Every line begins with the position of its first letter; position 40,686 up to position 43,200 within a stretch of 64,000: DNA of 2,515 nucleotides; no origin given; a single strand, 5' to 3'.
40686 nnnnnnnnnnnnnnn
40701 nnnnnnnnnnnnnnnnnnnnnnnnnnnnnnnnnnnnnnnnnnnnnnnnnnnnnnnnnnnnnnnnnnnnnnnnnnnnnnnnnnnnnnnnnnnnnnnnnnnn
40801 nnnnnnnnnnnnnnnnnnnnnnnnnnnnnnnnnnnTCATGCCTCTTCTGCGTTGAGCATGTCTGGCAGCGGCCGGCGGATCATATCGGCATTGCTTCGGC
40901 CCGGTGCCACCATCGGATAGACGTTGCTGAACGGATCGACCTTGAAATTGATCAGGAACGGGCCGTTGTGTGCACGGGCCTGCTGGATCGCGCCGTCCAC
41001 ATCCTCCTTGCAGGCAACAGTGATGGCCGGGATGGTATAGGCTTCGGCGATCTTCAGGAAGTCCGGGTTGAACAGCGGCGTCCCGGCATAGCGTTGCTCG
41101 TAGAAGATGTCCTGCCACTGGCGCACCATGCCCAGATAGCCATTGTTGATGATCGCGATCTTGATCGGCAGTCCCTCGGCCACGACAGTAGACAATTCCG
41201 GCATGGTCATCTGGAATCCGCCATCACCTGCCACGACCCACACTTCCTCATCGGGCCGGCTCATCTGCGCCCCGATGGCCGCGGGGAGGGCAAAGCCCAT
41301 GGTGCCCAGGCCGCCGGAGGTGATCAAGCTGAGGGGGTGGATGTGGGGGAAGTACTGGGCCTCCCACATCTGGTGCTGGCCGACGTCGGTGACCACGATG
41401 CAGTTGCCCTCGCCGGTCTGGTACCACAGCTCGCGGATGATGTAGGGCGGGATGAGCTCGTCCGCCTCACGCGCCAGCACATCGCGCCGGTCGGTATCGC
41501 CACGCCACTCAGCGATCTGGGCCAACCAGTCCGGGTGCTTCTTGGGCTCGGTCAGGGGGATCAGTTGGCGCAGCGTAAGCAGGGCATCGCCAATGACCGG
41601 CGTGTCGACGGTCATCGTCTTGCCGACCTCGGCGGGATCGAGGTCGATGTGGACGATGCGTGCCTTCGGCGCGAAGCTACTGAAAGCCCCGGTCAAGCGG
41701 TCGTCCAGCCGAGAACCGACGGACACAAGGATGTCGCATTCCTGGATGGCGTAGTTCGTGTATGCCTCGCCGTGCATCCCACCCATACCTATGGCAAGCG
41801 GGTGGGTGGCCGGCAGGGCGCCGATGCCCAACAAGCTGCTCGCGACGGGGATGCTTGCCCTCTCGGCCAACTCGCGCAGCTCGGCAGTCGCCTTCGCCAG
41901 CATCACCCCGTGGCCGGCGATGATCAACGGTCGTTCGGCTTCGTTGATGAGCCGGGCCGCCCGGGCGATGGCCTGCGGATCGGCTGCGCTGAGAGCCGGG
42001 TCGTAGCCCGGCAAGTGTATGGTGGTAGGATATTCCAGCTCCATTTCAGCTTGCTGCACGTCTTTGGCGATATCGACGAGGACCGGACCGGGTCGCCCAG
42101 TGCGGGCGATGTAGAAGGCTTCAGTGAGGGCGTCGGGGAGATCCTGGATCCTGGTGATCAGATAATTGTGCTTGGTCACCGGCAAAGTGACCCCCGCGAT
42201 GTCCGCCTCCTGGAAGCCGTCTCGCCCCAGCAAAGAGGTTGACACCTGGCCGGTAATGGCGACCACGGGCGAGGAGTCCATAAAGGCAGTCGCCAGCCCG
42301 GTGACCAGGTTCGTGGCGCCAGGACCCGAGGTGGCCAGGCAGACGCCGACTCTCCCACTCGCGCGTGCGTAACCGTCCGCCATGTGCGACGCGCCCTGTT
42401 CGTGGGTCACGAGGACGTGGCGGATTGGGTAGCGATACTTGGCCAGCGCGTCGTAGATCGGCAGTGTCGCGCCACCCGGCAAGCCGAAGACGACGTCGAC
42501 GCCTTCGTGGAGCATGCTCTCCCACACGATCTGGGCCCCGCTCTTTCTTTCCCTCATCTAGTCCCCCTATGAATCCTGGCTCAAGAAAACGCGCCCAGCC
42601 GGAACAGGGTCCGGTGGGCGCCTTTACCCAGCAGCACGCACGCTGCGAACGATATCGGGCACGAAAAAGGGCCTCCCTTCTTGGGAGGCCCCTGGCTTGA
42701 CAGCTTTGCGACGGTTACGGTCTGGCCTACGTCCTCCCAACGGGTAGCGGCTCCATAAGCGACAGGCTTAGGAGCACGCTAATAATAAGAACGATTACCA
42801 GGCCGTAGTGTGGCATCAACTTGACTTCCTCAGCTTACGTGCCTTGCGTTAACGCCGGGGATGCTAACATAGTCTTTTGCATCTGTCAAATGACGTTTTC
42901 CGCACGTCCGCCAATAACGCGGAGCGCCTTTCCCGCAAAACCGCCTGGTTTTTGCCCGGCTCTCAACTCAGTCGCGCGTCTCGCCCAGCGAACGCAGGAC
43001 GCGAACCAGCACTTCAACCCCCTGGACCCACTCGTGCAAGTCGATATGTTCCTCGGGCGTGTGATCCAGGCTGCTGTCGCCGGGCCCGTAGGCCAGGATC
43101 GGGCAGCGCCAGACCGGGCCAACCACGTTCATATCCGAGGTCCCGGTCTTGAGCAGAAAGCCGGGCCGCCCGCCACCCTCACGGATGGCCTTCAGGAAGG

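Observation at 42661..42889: Ile/Leu/Val-rich leader peptide attenuator upstream of a 9-gene ilvBN-leuACD-cimA-leuB-ilvD super-operon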

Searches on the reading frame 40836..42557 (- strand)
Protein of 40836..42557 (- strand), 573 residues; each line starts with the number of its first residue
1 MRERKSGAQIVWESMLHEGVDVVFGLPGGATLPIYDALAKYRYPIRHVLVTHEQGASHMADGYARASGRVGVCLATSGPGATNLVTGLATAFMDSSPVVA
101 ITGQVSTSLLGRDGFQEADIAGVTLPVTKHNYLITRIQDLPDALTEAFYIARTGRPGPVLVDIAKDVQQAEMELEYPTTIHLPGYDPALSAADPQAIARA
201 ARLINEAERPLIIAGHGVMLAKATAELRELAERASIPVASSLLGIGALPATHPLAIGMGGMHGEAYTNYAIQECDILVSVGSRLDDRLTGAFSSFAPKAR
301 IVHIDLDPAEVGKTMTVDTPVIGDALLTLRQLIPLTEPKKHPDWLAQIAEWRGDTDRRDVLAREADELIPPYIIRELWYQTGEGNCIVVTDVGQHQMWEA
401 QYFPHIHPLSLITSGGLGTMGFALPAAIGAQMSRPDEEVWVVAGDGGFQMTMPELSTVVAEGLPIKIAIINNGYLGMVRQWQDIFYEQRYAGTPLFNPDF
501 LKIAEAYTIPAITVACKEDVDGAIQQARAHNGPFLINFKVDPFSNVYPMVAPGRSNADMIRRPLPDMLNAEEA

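Call 11: search_protein_families(library=ncbifam, proteins=[window:40836-42557:-], max_evalue=1e-10)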
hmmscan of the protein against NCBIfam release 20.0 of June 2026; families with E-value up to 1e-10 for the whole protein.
window:40836-42557:- (573 aa): 51 families (the best 25 are shown)
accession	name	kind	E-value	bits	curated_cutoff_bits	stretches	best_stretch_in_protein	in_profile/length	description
TIGR00118.1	acolac_lg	equivalog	4.9e-222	738.3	538.35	1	6-561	2-555/557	biosynthetic-type acetolactate synthase large subunit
NF004710.0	PRK06048.1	equivalog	1.4e-217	723.6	976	1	3-560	6-557/561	acetolactate synthase large subunit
NF005860.0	PRK07789.1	equivalog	7.2e-209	695.1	881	1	3-559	32-597/615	acetolactate synthase large subunit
NF005824.0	PRK07710.1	equivalog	1e-201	671.2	976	1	3-559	15-567/573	acetolactate synthase large subunit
NF004919.0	PRK06276.1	equivalog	9.4e-200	664.8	866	1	6-561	2-558/582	acetolactate synthase large subunit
NF005651.0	PRK07418.1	subfamily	4.1e-198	659.5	942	1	3-563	17-582/617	acetolactate synthase large subunit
NF006524.0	PRK08978.1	equivalog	4.8e-193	642.4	738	1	6-561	2-545/548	acetolactate synthase 2 catalytic subunit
NF005228.0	PRK06725.1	equivalog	1.1e-191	638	991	1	4-561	15-566/571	acetolactate synthase large subunit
NF006016.1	PRK08155.1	equivalog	6.1e-181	602.6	870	1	4-560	2-552/554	acetolactate synthase large subunit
NF006319.0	PRK08527.1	equivalog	5.8e-180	599.4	905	1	6-560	5-558/565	acetolactate synthase large subunit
NF005584.0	PRK07282.1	equivalog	6.3e-179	596.1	970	1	3-560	8-560/566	acetolactate synthase large subunit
NF006581.0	PRK09107.1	equivalog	1.3e-178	595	974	1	3-560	9-573/595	acetolactate synthase 3 large subunit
NF005409.0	PRK06965.1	equivalog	8.5e-171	569.3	1035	1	5-560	21-581/587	acetolactate synthase 3 catalytic subunit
NF005058.0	PRK06466.1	equivalog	2.8e-167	557.7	951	1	5-559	4-566/574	acetolactate synthase 3 large subunit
NF006525.0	PRK08979.1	equivalog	4e-164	547.1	1084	1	3-559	2-564/572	acetolactate synthase 3 large subunit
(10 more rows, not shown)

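Call 13: find_related_loci(query=window:40836-42557:-, collection=genome_contigs, flank=4000)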
Query window:40836-42557:- (573 aa) in genome_contigs; peptide patterns used: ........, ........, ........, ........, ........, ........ (x = any residue, [..] = any of these).
600 stretches matched a pattern (row limit reached: there are more); 599 encode a relative of the query (tblastn E <= 1e-3); the best 80 are kept; 80 distinct loci.
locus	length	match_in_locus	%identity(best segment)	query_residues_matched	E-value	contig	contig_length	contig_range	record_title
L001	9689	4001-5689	74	1-563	0e+0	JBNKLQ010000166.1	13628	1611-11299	MAG: Candidatus Promineifilaceae bacterium isolate H1H2.bin.11.strict NODE_166_length_13628_cov_5.433990, whole genome s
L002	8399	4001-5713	74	1-571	0e+0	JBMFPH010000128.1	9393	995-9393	MAG: Anaerolineae bacterium isolate KM4338-58 NODE_128_length_9393_cov_3.052490, whole genome shotgun sequence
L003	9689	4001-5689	73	1-563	0e+0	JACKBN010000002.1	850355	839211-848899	MAG: Ardenticatenaceae bacterium isolate HK-STAS-CHLO-22 HK-STAS-CHLO-22_2, whole genome shotgun sequence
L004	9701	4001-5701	72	1-565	0e+0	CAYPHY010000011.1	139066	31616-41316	MAG TPA_asm: uncultured Ardenticatenaceae bacterium isolate binchicken_co59_761 genome assembly, contig: NODE_57_length_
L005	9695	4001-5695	72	1-565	0e+0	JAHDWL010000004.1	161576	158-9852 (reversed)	MAG: Anaerolineae bacterium isolate CHL10 NODE_310_length_161576_cov_7.337269, whole genome shotgun sequence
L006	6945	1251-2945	72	1-565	0e+0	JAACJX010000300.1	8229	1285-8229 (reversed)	MAG: Ardenticatenia bacterium isolate MAG1 MAG1_1982, whole genome shotgun sequence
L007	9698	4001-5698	70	1-566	0e+0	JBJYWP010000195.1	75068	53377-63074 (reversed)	MAG: Candidatus Promineifilaceae bacterium isolate S_170502SCrBrC_5 S_170502SCrBrC_5_000000000195, whole genome shotgun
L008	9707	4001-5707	73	1-567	0e+0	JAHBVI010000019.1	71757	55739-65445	MAG: Anaerolineae bacterium isolate ACE_CHL11 CHL11_19, whole genome shotgun sequence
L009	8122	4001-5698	69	1-566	0e+0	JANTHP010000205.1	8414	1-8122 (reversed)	MAG: Anaerolineae bacterium isolate bin30017 c_000000001467, whole genome shotgun sequence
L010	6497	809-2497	74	1-563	0e+0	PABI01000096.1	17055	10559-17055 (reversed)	MAG: Anaerolineaceae bacterium isolate NAT123 MHASMcontig_921940, whole genome shotgun sequence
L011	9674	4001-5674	64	4-563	0e+0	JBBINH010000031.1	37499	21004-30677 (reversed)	MAG: Caldilineales bacterium isolate BQF170218_bin_251 NODE_823_length_37499_cov_3.71219, whole genome shotgun sequence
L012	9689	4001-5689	63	4-570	0e+0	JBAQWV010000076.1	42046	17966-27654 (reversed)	MAG: Anaerolineae bacterium isolate MFD10595_ilm_asm_bin30 k127_7115, whole genome shotgun sequence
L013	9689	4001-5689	61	4-570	0e+0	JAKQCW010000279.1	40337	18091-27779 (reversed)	MAG: Chloroflexota bacterium isolate USDE_maxbin.019 k141_714139, whole genome shotgun sequence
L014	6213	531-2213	62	6-569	0e+0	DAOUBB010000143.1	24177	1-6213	MAG TPA_asm: Anaerolineae bacterium isolate H68_701 k101_162977, whole genome shotgun sequence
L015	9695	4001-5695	72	1-565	0e+0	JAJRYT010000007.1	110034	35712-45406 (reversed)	MAG: Chloroflexota bacterium isolate Dive96_bin3.68 k141_271385, whole genome shotgun sequence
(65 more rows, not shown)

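Call 14: find_encoding_contigs(protein=window:40836-42557:-, flank=3000, max_places=6)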
Protein window:40836-42557:- (573 aa): no gene with exactly this product is on record in the collection.
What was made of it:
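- Tried and rejected: Source genome: an exact look-up of the IlvB protein found no record (call 14).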

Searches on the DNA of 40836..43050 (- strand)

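Call 5: search_rna_families(source=window, start=42450, end=43050, threshold=evalue, max_evalue=10, show_alignments=3)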
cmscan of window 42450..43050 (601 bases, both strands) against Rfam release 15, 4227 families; matches with E-value up to 10: 2.
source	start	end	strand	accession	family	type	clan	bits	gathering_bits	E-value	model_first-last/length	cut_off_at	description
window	42662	42719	-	RF01859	Phe_leader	Cis-reg; leader;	-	16.6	55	5.2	1-125/125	no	Phenylalanine leader peptide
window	43021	43048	-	RF02087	Yar_3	Gene; lncRNA;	-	13.2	50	0.8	41-67/67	no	Yellow-achaete intergenic RNA conserved region 3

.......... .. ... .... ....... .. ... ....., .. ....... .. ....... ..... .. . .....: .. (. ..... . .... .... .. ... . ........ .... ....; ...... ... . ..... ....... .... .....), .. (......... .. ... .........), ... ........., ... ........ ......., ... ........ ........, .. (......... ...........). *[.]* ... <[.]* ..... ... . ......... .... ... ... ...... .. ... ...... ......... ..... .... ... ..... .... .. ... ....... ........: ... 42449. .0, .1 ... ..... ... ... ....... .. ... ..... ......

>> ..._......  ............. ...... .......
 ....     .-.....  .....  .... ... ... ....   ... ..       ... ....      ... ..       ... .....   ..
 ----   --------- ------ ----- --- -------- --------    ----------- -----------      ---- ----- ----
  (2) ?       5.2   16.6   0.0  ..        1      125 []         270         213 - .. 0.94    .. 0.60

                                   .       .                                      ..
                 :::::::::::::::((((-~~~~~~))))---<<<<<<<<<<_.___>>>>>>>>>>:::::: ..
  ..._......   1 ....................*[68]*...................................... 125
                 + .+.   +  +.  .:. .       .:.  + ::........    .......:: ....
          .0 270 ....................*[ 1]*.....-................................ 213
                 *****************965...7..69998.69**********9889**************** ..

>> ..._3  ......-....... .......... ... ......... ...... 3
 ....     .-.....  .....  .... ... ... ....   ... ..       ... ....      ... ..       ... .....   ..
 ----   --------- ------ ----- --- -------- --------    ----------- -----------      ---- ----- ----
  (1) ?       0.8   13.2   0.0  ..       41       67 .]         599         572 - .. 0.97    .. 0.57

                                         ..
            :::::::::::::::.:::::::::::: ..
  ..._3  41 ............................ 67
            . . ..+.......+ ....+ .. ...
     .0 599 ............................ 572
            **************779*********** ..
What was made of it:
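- On Rfam amino-acid operon leaders (Leu, Thr, His, Trp, Phe leaders; ilvB-OMG): The only hit is Phe_leader at 16.6 bits (gathering score 55), E = 5.2, confined to the terminator hairpin (call 5).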

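Call 58: search_rna_families(sources=[L001, L003, L005, L007, L011, L012, L013, L014, L017, L038, L035, L040, L072, L046], threshold=gathering)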
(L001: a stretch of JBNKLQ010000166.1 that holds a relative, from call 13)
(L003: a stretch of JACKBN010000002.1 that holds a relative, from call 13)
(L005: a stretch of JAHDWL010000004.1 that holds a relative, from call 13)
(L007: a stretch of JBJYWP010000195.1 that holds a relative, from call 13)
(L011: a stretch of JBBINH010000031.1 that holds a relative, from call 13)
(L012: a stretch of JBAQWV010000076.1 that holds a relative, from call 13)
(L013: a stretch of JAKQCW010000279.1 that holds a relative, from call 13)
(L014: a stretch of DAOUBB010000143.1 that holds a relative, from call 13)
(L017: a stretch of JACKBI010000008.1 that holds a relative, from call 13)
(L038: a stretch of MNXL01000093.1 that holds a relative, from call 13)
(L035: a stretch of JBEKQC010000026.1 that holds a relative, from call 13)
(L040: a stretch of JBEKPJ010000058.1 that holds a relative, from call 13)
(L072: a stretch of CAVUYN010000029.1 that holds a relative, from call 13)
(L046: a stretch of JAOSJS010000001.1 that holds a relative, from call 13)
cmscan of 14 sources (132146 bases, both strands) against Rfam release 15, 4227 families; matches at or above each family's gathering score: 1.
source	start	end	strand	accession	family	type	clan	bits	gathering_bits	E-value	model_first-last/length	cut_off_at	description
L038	776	846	-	RF00005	tRNA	Gene; tRNA;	CL00001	63.3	29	4.5e-11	1-71/71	no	tRNA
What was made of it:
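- On Rfam amino-acid operon leaders (Leu, Thr, His, Trp, Phe leaders; ilvB-OMG): Nothing in 14 relatives (call 58).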

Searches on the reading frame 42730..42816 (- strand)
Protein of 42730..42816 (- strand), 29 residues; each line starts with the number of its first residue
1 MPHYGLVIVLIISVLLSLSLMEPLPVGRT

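Call 51: search_protein_families(library=pfam, proteins=[window:42730-42816:-], max_evalue=10)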
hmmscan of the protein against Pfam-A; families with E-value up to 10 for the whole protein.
seq(29 aa): 0 families
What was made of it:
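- On NCBIfam ilv operon leader peptide IlvL (NF007744): Pfam gives nothing (call 51).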

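Call 52: search_protein_families(library=ncbifam, proteins=[window:42730-42816:-], max_evalue=10)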
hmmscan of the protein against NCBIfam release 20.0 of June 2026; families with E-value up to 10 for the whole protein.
seq(29 aa): 0 families
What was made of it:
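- There are no Pfam or NCBIfam hits (calls 51, 52).
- Tried and rejected: Peptide families: Pfam and NCBIfam gave nothing (calls 51, 52).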
